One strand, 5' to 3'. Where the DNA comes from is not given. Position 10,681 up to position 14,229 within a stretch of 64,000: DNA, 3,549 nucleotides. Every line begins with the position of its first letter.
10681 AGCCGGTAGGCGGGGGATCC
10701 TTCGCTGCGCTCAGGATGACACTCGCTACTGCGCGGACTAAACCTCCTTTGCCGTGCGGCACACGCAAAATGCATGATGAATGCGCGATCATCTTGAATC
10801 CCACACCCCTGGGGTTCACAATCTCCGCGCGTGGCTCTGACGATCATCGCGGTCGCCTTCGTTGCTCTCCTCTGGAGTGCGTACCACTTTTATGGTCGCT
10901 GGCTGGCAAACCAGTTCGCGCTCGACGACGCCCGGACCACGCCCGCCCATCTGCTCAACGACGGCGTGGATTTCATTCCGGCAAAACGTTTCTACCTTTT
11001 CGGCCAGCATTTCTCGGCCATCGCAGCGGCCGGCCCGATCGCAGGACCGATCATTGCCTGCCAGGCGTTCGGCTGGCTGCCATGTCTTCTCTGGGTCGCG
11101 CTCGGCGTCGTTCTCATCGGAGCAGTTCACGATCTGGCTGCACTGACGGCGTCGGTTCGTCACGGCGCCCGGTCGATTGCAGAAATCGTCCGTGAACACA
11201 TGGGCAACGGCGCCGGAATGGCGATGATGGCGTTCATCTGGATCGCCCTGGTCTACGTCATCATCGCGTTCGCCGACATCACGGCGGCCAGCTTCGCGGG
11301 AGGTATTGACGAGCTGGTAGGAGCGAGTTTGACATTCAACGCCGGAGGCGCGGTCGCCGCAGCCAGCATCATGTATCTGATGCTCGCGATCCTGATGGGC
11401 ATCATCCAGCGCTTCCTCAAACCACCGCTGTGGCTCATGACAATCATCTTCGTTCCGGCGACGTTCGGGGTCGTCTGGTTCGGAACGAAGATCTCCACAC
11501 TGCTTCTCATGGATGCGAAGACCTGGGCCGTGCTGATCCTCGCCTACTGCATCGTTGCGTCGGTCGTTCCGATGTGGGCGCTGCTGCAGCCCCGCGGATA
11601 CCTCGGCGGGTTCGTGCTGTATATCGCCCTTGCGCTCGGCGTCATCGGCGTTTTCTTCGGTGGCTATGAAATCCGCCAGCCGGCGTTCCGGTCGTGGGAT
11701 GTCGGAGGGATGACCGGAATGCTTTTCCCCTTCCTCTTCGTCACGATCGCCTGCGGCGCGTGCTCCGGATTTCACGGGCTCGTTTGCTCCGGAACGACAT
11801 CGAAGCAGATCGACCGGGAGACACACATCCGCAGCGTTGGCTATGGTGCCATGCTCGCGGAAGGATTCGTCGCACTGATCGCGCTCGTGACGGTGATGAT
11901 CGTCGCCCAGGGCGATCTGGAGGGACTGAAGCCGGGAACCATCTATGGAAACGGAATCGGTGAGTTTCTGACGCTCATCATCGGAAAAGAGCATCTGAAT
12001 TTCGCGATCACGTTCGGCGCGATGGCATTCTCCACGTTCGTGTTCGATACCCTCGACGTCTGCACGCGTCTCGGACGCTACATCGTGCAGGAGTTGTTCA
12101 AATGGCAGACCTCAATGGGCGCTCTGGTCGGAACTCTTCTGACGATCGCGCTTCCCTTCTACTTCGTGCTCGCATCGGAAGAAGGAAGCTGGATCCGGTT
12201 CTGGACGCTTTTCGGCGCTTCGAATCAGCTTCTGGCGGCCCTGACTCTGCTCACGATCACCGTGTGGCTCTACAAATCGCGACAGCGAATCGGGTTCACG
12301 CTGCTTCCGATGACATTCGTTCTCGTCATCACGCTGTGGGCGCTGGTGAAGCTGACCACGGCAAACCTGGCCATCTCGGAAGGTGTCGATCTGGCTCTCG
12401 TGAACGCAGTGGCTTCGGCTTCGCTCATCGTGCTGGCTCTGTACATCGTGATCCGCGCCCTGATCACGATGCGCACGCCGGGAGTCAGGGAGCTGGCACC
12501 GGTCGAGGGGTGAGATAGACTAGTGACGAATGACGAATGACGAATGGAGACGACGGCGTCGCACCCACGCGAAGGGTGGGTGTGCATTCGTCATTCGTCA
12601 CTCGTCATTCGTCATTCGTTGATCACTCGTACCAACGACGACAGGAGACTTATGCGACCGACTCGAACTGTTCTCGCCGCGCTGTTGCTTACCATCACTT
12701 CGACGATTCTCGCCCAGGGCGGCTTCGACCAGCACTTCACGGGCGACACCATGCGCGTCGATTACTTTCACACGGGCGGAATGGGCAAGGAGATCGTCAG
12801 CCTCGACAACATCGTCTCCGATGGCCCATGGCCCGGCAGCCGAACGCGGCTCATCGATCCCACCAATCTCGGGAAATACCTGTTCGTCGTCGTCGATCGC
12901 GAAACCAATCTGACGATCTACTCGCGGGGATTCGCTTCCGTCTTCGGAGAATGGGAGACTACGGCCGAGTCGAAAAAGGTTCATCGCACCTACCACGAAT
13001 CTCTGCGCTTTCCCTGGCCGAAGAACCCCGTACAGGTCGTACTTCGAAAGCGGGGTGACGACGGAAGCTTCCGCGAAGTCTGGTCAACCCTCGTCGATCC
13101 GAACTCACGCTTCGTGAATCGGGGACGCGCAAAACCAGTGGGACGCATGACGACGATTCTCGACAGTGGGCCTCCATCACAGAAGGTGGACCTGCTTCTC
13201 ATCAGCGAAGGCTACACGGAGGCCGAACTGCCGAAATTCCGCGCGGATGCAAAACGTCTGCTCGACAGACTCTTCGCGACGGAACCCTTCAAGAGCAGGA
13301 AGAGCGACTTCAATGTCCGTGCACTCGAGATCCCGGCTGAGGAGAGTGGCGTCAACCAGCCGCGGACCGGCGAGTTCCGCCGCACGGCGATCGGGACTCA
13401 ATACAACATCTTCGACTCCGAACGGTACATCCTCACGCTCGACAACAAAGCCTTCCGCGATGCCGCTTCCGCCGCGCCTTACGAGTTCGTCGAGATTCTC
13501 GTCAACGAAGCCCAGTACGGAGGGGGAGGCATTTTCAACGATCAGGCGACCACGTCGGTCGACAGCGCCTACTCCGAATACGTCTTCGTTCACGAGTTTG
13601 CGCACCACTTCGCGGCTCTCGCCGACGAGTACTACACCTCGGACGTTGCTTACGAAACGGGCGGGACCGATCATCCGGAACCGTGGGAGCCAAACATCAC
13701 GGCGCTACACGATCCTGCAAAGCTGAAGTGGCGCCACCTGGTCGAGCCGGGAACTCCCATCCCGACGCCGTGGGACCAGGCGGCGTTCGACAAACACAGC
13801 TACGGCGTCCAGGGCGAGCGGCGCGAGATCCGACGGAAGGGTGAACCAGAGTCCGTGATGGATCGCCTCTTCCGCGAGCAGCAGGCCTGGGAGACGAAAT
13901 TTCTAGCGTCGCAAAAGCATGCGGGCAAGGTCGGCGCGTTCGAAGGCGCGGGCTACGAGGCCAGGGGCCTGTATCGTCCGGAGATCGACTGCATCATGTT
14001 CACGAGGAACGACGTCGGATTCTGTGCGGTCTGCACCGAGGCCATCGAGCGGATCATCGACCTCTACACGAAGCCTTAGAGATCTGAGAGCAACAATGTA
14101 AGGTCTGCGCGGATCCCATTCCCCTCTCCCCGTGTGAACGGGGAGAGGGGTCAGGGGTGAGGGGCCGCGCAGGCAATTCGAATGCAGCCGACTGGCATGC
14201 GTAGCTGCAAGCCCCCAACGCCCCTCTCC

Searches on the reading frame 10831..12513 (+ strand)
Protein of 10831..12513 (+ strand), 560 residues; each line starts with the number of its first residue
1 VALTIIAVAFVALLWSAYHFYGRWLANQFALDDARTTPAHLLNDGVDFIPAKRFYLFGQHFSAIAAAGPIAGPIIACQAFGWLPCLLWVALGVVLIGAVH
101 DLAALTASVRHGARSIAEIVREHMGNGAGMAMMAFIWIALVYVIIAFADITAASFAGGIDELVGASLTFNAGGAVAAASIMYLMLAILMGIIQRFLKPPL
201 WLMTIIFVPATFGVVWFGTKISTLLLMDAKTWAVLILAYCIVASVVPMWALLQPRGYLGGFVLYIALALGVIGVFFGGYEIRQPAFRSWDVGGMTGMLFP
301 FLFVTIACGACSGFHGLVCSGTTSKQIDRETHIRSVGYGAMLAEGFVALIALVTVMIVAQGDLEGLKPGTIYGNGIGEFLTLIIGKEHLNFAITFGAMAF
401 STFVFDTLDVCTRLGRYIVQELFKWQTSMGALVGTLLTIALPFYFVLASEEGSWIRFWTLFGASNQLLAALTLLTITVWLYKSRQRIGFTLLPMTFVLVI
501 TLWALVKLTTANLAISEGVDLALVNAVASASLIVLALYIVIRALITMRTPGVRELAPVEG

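Call 67: search_protein_families(library=pfam, proteins=[window:10831-12513:+], max_evalue=0.00001)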
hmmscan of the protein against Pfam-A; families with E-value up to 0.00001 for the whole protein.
window:10831-12513:+ (560 aa): 1 family
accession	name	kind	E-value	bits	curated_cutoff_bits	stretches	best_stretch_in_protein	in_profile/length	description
PF02554.20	CstA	-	1.3e-129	433.9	27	2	2-366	2-362/560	Carbon starvation protein CstA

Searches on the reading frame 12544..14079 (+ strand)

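Call 67: search_protein_families(library=pfam, proteins=[window:12544-14079:+], max_evalue=0.00001)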
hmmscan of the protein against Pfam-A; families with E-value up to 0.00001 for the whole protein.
window:12544-14079:+ (511 aa): 2 families
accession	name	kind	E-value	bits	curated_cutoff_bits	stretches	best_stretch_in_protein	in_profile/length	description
PF09471.16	Peptidase_M64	-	8.5e-119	396.6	26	1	205-505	3-302/302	IgA Peptidase M64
PF16217.10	M64_N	-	2e-35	121.5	27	1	61-180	2-121/122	Peptidase M64 N-terminus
